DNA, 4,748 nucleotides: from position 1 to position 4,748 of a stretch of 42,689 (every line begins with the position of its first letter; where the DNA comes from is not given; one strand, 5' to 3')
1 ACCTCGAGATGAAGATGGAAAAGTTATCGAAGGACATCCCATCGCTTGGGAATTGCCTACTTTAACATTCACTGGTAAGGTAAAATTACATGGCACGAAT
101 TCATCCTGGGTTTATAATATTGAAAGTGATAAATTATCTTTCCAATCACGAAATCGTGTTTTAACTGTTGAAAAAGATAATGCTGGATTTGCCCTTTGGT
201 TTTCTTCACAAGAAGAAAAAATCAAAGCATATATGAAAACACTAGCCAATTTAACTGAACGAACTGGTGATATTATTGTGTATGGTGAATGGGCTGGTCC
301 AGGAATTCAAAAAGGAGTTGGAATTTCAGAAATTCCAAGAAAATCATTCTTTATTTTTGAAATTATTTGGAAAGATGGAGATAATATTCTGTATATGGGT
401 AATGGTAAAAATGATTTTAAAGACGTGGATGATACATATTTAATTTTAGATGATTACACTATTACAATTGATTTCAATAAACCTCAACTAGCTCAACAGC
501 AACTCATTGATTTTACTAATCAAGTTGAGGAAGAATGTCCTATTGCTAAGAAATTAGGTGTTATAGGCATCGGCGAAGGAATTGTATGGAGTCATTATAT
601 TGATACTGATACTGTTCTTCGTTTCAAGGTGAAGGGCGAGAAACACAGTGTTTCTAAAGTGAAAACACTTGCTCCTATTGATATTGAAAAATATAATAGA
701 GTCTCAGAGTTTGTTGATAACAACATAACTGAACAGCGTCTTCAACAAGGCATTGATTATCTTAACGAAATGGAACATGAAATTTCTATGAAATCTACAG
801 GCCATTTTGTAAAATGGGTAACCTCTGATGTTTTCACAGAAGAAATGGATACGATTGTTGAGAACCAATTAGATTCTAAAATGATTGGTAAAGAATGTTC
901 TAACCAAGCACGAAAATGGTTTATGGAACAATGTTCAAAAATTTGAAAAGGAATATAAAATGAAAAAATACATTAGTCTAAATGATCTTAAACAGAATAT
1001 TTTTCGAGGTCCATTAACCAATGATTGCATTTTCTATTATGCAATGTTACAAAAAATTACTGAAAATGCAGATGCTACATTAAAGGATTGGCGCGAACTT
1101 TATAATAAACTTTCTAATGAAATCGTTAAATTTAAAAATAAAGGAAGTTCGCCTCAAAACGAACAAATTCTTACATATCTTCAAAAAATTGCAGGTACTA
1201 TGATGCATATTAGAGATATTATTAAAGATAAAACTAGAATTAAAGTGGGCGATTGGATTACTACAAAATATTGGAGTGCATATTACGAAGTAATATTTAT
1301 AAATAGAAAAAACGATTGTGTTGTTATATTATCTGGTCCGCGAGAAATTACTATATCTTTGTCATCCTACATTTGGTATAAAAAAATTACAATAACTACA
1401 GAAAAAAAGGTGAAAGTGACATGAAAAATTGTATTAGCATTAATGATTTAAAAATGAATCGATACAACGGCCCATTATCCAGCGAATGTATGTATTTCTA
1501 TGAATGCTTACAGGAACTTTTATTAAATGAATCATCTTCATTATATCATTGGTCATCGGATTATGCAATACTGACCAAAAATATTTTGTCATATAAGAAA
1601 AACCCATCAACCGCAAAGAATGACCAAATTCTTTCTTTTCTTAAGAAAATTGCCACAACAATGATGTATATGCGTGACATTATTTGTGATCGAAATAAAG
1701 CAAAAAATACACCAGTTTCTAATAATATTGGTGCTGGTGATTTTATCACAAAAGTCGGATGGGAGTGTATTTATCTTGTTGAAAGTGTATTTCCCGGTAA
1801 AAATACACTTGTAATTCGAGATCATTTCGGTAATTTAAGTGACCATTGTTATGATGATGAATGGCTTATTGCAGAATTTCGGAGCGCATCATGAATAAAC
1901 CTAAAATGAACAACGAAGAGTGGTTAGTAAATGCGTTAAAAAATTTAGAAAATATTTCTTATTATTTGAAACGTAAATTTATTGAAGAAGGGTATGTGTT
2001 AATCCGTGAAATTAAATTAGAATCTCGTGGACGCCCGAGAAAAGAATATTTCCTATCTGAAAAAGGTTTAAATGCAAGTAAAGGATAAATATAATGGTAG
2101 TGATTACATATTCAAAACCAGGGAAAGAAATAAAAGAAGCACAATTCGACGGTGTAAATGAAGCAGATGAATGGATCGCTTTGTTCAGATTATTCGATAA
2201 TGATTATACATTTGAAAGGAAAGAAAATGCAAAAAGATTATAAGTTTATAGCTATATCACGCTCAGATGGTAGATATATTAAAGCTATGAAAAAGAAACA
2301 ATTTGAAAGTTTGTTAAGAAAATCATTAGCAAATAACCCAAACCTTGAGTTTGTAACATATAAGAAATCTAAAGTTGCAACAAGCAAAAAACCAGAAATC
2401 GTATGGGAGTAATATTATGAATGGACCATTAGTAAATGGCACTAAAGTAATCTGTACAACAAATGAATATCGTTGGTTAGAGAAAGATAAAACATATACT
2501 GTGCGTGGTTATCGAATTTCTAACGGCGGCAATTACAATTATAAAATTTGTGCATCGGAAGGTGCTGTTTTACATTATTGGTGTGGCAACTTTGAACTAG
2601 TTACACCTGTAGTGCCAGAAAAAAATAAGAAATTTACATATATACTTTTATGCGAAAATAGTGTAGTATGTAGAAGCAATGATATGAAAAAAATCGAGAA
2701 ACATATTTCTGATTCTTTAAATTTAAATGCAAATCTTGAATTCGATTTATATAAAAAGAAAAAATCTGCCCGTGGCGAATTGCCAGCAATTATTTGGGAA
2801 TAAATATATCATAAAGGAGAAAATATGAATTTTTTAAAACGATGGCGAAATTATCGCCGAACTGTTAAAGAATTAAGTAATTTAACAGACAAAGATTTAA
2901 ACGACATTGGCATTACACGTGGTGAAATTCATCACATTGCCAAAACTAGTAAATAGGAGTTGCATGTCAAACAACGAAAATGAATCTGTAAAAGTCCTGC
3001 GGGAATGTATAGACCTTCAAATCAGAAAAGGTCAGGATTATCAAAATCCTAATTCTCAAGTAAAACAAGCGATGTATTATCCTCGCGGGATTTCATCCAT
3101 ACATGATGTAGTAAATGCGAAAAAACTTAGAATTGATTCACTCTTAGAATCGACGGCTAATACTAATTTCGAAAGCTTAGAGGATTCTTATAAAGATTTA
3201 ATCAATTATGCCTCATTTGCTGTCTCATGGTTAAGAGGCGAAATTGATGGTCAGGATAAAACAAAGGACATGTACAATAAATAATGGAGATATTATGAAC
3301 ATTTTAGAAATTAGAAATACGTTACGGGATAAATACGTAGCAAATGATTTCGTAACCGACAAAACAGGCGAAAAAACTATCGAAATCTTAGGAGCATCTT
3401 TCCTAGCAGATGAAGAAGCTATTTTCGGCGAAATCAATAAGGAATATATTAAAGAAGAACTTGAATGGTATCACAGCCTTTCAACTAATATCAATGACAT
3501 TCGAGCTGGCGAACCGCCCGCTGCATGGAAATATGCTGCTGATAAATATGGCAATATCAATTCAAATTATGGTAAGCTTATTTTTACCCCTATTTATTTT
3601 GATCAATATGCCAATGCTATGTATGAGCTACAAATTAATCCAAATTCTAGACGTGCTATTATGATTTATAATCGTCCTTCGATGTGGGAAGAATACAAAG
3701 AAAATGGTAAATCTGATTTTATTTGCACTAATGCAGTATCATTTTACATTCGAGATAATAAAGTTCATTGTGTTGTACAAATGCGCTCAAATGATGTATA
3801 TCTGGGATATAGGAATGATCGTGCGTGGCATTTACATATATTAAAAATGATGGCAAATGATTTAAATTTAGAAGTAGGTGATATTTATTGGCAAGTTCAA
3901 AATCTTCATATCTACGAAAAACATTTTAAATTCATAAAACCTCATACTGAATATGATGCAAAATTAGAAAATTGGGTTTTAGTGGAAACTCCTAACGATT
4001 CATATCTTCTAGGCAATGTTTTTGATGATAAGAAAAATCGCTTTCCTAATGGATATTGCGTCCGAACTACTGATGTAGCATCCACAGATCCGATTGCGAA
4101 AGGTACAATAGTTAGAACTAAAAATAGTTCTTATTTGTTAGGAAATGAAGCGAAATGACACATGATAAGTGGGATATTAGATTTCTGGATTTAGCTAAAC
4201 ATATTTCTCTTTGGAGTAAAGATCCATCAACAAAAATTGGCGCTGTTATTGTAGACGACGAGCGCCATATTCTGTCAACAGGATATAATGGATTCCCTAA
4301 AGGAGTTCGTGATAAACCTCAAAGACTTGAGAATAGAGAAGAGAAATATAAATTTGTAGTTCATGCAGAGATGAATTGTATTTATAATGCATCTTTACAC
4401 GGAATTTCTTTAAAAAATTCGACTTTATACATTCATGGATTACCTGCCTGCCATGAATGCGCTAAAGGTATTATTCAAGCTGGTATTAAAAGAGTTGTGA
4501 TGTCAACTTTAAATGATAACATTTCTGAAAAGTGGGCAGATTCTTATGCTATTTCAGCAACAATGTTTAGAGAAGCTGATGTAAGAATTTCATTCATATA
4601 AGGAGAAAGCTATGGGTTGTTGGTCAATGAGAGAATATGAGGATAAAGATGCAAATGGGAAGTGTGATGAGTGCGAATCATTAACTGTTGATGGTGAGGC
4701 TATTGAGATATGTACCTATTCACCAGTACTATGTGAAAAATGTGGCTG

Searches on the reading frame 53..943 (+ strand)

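Call 32: search_protein_families(library=phrogs, proteins=[window:53-943:+], max_evalue=0.00001)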
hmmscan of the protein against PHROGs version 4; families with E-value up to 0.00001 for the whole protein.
window:53-943:+ (297 aa): 1 family
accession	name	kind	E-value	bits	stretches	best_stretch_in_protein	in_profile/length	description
phrog_548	-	DNA, RNA and nucleotide metabolism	2.5e-56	192.3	1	3-295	30-340/341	RNA ligase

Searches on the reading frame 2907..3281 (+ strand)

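Call 41: search_protein_families(library=pfam, proteins=[window:2907-3281:+], max_evalue=0.01)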
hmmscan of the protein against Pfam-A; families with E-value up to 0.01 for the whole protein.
window:2907-3281:+ (125 aa): 1 family
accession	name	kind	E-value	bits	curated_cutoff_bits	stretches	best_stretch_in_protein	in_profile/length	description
PF07659.16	DUF1599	-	4.4e-06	27.4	25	1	62-106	14-58/61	Nucleotide modification associated domain 1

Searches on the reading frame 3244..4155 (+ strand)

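Call 32: search_protein_families(library=phrogs, proteins=[window:3244-4155:+], max_evalue=0.00001)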
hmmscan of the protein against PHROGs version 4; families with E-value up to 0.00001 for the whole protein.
window:3244-4155:+ (304 aa): 6 families
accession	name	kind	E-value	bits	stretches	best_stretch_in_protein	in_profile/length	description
phrog_160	-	DNA, RNA and nucleotide metabolism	4.6e-52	178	1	22-232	35-261/335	thymidylate synthase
phrog_5131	-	DNA, RNA and nucleotide metabolism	2.5e-20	74.1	1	104-259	98-252/357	thymidylate synthase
phrog_8840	-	unknown function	1.2e-18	68.1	1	227-303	51-126/151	-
phrog_5682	-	DNA, RNA and nucleotide metabolism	2.3e-14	54.2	1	99-232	33-159/209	thymidylate synthase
phrog_3676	-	DNA, RNA and nucleotide metabolism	2e-13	51.3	1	109-228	106-231/351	thymidylate synthase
phrog_2063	-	unknown function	1.7e-09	38.7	1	225-298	38-109/112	-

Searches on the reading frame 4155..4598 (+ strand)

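Call 32: search_protein_families(library=phrogs, proteins=[window:4155-4598:+], max_evalue=0.00001)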
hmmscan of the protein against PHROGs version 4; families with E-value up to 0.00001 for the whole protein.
window:4155-4598:+ (148 aa): 4 families
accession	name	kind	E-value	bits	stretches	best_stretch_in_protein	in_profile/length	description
phrog_174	-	DNA, RNA and nucleotide metabolism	9.9e-47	161.3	1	4-145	114-244/384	dCMP deaminase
phrog_9198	-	unknown function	8.8e-15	55.4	1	64-116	381-433/531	-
phrog_2369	-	DNA, RNA and nucleotide metabolism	8.3e-14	53.1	1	4-119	3-126/195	dCMP deaminase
phrog_20648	-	DNA, RNA and nucleotide metabolism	3.1e-06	27.6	1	27-116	27-117/311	dCMP deaminase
